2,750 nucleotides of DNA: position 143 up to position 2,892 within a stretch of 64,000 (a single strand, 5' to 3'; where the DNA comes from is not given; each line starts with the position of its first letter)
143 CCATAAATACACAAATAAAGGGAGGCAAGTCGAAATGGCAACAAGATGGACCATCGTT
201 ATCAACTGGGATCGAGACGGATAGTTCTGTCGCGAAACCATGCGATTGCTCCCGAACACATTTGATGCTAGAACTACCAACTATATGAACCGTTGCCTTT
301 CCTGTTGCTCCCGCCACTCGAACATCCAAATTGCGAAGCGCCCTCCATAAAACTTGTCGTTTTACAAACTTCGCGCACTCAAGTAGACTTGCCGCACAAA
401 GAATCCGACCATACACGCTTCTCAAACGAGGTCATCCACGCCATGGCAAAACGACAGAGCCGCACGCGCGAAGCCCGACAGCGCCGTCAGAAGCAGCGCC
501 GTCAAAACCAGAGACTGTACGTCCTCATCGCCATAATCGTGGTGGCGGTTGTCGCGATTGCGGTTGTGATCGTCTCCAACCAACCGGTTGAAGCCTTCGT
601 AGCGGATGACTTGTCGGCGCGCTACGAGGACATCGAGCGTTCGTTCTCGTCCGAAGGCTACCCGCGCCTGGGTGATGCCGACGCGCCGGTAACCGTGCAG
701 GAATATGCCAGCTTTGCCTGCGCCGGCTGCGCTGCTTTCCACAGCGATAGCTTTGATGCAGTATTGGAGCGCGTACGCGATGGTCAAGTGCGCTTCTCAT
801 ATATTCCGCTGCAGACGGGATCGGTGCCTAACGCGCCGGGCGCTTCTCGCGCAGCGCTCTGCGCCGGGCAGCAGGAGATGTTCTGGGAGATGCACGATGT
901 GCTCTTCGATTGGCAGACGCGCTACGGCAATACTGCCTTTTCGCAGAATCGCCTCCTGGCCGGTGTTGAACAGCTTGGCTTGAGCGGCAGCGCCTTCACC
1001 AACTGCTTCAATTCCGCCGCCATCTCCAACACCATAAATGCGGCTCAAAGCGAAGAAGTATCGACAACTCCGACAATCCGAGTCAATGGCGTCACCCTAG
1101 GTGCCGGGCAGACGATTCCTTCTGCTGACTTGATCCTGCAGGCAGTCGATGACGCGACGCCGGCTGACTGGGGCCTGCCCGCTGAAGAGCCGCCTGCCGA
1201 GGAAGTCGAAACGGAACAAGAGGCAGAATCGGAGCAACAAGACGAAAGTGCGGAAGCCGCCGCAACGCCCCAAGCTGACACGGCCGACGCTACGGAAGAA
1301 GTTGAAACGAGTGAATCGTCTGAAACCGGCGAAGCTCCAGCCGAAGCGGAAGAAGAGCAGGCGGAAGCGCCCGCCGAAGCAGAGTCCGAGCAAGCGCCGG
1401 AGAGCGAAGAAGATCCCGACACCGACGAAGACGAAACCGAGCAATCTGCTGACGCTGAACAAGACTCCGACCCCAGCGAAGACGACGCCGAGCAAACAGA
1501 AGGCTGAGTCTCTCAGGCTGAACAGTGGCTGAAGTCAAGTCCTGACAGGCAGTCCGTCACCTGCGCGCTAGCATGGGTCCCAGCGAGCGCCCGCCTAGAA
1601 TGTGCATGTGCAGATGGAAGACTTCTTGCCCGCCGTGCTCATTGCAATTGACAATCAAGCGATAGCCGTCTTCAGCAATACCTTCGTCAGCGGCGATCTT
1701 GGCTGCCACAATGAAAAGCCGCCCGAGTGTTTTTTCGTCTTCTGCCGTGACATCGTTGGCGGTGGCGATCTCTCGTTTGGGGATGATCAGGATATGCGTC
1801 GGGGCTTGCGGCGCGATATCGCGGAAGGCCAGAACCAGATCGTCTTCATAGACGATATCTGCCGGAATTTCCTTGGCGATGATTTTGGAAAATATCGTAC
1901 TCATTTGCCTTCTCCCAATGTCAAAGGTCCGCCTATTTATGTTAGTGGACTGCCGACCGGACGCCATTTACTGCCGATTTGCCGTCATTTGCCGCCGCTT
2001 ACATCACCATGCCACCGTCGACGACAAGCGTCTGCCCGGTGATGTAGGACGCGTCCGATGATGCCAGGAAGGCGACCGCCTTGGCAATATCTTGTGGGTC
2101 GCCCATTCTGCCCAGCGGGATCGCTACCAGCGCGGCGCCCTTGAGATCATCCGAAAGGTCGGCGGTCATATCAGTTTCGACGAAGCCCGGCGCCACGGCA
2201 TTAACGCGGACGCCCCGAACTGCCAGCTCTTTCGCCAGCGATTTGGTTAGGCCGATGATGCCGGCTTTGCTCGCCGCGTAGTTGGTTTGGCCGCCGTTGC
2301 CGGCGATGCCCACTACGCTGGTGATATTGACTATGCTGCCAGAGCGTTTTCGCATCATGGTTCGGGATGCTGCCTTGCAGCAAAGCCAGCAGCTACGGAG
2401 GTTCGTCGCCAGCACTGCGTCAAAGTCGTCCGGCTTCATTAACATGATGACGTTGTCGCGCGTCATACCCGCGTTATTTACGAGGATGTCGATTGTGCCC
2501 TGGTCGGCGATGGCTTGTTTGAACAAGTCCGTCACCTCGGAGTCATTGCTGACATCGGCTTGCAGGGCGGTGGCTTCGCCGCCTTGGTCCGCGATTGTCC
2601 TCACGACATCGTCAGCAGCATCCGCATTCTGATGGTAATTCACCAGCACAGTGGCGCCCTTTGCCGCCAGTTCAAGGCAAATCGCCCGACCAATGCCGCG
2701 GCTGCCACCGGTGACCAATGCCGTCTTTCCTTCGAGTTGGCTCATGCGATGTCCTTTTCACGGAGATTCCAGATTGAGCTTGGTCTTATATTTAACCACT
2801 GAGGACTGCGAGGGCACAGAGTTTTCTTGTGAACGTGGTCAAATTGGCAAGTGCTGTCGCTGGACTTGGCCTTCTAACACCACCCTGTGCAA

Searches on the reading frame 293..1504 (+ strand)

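Call 94: search_protein_families(library=pfam, max_evalue=0.001, proteins=[window:293-1504:+])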
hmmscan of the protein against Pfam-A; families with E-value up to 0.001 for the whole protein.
window:293-1504:+ (404 aa): 2 families
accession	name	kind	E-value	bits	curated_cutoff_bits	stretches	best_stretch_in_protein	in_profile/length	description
PF13462.12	Thioredoxin_4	-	4.7e-21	76.1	23.2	1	122-274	4-155/165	Thioredoxin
PF01323.26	DSBA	-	0.00078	19.7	25.6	0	180-267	84-175/191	DSBA-like thioredoxin domain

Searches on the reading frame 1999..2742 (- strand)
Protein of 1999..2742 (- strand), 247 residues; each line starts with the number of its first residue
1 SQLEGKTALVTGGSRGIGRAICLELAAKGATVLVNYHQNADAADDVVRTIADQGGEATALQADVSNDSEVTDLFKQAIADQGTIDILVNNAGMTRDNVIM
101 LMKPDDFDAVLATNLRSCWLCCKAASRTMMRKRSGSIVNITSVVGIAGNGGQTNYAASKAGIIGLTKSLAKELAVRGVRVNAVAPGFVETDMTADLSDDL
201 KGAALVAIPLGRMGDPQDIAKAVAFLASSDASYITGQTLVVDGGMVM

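Call 94: search_protein_families(library=pfam, max_evalue=0.001, proteins=[window:1999-2742:-])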
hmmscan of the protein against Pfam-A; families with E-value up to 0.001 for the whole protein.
window:1999-2742:- (247 aa): 5 families
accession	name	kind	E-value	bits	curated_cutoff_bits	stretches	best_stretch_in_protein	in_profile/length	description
PF13561.12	adh_short_C2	-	4.6e-70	236.3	27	1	15-245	6-235/236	Enoyl-(Acyl carrier protein) reductase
PF00106.31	adh_short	-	3.7e-62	209.7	26.6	1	6-199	1-193/195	short chain dehydrogenase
PF08659.16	KR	-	9.8e-22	78.2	22.6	1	7-165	2-159/180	KR domain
PF01370.27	Epimerase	-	4.9e-05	23.3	20.9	1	8-77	1-63/240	NAD dependent epimerase/dehydratase family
PF23441.1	SDR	-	0.00015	21.7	27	1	51-246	57-256/258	SDR-like rossmann domain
